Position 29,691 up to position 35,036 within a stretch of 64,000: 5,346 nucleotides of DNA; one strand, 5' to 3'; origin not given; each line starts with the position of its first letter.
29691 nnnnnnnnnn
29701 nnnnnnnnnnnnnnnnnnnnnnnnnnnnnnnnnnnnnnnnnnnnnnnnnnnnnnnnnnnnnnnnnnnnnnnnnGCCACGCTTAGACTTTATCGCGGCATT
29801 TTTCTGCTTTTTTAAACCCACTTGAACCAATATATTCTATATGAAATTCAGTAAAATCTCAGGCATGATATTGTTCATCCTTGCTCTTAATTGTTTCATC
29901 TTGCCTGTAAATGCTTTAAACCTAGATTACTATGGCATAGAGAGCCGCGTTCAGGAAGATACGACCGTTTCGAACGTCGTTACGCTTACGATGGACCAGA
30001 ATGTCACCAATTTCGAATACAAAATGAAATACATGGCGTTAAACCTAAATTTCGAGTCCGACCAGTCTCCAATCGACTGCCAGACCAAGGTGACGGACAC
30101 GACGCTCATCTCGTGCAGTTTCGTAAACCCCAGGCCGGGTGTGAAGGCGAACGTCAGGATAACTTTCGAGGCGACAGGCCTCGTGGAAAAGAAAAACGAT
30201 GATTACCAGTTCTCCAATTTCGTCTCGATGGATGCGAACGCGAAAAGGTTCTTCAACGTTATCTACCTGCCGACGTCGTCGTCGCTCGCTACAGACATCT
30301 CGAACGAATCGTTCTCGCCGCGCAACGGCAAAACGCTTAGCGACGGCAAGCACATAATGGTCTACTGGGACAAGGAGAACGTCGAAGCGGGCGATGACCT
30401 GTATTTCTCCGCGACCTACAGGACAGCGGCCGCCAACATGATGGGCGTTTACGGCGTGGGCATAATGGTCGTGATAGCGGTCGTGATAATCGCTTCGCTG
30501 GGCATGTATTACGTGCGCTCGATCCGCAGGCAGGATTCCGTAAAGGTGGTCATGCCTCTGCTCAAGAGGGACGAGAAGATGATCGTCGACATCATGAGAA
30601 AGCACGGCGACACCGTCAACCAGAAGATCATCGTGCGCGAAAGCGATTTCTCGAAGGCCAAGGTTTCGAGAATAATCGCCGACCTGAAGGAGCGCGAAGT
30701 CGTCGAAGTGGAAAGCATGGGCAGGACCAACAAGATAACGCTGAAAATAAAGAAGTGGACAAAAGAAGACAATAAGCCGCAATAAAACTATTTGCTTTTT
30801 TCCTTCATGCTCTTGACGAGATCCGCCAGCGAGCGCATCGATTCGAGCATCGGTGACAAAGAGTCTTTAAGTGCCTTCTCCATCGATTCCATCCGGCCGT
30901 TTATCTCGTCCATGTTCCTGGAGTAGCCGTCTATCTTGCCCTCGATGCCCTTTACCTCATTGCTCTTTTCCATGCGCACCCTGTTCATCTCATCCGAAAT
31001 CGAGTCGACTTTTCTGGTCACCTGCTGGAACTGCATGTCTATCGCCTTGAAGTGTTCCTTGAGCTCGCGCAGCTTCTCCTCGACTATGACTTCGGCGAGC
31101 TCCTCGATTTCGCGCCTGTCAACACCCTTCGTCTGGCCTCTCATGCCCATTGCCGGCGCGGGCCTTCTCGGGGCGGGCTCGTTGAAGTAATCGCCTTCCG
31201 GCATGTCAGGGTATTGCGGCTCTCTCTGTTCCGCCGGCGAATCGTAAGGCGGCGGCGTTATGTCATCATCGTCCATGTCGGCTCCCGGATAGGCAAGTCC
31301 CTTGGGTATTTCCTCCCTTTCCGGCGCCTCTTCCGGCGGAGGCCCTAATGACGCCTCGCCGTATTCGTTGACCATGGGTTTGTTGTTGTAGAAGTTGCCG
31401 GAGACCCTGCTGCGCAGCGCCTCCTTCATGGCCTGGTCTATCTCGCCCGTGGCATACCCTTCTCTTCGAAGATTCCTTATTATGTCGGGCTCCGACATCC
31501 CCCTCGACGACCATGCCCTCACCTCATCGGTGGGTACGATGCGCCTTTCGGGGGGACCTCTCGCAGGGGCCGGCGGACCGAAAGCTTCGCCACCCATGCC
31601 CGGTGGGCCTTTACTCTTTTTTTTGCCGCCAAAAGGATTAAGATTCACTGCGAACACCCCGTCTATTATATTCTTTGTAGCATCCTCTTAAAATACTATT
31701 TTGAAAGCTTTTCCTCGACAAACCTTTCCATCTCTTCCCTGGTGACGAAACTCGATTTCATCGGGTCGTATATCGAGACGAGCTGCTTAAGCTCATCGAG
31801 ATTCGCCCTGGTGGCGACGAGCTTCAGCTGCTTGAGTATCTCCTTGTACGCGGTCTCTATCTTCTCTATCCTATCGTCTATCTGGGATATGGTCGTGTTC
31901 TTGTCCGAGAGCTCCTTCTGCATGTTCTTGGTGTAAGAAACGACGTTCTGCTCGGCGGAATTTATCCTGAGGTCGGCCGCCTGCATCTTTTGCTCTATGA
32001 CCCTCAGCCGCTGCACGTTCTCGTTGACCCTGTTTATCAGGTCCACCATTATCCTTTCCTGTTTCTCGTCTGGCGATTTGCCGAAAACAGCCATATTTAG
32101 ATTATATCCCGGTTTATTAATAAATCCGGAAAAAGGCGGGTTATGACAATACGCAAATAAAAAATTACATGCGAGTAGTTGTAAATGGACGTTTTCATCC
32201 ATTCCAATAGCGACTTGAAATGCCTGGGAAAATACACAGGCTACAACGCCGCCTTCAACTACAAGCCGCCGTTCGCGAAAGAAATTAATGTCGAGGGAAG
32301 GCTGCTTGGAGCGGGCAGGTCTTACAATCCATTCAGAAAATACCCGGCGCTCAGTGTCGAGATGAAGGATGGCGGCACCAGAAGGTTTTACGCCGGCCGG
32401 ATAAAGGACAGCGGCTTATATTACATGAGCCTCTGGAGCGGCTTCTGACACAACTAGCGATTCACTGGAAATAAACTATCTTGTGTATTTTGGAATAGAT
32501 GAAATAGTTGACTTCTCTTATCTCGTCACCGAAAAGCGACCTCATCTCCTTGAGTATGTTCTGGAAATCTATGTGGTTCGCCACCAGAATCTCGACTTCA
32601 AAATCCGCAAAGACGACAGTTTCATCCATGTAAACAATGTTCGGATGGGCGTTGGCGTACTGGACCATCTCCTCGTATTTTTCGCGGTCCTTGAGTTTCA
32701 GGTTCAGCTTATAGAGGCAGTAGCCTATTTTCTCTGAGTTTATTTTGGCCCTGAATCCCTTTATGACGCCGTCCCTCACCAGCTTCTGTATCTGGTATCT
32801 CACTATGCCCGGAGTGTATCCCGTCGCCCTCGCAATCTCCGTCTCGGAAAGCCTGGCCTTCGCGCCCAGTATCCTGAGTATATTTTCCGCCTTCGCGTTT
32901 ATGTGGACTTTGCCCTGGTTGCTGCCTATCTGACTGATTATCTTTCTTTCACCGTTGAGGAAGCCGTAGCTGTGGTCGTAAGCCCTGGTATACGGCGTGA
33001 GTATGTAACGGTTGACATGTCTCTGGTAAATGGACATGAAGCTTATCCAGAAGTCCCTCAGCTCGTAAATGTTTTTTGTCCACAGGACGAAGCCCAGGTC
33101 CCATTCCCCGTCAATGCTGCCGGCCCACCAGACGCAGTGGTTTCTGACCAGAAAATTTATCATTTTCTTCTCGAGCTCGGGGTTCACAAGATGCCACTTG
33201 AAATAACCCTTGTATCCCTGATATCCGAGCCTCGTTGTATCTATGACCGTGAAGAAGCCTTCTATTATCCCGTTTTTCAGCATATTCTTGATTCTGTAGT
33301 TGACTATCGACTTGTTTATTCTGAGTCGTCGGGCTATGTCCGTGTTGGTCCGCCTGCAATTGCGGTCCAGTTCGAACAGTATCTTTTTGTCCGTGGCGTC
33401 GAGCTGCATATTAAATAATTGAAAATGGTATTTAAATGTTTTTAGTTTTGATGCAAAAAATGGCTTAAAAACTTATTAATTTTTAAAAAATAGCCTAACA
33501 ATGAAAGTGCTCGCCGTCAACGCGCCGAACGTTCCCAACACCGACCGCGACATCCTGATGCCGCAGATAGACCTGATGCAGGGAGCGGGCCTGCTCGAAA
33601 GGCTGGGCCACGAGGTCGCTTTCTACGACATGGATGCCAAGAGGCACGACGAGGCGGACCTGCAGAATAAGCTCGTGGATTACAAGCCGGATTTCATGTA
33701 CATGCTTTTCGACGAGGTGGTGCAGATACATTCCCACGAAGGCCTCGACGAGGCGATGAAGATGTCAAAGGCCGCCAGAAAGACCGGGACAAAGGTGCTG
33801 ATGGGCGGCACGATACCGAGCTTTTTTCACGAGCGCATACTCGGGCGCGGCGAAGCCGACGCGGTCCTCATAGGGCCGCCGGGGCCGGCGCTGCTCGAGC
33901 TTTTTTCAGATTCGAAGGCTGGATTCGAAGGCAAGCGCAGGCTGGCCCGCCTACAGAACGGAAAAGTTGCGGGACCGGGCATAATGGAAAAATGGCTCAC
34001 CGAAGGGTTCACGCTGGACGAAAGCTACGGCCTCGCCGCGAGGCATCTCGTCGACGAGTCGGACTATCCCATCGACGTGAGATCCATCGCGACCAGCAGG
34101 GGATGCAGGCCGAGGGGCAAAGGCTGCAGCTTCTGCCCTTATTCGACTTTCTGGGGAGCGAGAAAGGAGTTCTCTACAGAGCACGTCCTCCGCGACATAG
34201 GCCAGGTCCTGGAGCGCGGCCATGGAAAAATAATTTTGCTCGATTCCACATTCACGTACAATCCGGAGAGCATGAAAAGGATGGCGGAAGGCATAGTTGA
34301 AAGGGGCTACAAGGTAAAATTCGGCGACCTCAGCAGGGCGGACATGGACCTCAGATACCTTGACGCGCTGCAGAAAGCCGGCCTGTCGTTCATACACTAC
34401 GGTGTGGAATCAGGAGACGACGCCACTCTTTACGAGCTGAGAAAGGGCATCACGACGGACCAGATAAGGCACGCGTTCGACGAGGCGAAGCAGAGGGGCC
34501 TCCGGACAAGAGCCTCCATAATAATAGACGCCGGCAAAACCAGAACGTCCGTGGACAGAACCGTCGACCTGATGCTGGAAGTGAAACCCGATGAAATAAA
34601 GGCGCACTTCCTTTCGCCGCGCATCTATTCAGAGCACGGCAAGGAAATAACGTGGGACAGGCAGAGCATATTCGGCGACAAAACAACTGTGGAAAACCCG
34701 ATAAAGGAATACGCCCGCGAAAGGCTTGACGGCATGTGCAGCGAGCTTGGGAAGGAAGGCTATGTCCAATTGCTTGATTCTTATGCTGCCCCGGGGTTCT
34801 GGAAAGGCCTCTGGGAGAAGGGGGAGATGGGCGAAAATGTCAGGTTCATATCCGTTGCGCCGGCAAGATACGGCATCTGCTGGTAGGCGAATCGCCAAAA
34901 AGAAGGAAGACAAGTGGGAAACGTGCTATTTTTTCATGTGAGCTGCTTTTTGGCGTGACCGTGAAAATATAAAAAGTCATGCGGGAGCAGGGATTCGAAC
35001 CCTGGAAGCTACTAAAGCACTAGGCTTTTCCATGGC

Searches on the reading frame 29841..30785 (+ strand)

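Call 93: search_protein_families(library=pfam, proteins=[window:29841-30785:+], max_evalue=0.0001)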
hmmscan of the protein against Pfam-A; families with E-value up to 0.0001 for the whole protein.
window:29841-30785:+ (314 aa): 1 family
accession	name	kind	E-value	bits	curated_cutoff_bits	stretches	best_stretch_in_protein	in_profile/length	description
PF24034.1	DUF7343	-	3e-15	56.3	27.6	1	242-301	2-61/62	Domain of unknown function (DUF7343)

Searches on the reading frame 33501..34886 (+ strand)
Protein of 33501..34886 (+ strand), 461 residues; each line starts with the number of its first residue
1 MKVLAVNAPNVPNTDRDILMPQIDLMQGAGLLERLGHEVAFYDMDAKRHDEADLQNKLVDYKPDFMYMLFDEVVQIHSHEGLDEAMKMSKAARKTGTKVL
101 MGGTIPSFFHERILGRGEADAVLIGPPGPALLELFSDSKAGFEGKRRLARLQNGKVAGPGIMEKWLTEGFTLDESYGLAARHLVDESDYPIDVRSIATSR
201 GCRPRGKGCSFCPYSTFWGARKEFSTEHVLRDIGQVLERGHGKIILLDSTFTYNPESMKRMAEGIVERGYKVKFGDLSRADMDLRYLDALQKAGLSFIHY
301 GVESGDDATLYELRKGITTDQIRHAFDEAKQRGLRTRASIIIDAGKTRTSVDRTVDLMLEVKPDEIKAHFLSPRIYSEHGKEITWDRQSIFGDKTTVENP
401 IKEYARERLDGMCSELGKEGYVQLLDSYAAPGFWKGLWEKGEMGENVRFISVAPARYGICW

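Call 92: search_protein_families(library=pfam, proteins=[window:33501-34886:+], max_evalue=0.0001)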
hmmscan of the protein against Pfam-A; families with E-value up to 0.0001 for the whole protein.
window:33501-34886:+ (461 aa): 2 families
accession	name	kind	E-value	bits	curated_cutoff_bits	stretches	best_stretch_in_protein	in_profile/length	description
PF04055.27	Radical_SAM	-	9.6e-16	58.8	29.5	1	198-357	3-165/166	Radical SAM superfamily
PF02310.24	B12-binding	-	1.4e-09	38.3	32.1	1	28-127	20-113/121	B12 binding domain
